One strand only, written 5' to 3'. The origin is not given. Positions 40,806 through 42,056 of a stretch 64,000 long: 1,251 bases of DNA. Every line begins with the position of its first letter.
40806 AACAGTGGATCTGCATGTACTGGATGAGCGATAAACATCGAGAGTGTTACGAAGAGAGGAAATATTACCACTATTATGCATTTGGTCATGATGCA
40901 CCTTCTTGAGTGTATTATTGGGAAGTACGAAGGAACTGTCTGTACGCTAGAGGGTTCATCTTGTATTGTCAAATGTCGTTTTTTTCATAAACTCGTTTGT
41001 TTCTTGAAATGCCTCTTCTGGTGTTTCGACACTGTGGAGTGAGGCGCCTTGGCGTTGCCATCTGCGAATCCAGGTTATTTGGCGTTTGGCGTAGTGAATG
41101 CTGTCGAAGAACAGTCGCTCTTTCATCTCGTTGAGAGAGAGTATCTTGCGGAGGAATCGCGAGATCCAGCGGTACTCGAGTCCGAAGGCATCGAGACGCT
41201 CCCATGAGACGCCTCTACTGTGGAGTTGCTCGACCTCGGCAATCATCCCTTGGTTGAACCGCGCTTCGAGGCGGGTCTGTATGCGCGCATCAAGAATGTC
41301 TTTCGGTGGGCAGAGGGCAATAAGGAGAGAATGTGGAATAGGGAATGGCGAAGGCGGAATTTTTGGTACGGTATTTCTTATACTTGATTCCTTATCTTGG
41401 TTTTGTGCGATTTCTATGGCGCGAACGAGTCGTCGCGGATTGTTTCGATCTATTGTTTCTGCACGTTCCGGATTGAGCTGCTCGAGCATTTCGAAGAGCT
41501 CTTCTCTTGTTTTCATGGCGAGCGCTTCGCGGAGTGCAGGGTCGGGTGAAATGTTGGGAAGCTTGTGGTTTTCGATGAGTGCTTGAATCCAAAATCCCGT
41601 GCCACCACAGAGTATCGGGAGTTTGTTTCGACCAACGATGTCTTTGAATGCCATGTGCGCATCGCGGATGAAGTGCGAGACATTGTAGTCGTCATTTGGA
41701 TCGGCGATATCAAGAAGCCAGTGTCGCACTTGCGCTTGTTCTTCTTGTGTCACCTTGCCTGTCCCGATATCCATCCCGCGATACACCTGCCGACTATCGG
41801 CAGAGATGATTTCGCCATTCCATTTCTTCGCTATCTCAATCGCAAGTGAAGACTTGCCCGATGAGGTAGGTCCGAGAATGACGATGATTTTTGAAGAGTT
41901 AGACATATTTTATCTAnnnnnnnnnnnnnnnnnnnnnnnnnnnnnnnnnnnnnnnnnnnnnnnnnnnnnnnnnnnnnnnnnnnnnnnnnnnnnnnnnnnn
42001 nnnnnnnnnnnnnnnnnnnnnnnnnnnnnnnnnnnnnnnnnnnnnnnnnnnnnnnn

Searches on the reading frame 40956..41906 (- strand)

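Call 10: search_protein_families(library=pfam, proteins=[window:40956-41906:-], max_evalue=0.001)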
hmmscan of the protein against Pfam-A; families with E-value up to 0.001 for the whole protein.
window:40956-41906:- (316 aa): 3 families
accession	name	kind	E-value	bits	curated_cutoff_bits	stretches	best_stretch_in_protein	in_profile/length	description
PF01715.23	IPPT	-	2.5e-65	221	23.6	1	40-282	1-242/243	IPP transferase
PF01745.22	IPT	-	6e-08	32.8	20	1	6-64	2-61/233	Isopentenyl transferase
PF13173.12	AAA_14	-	0.00059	20.3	27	0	5-31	2-30/129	AAA domain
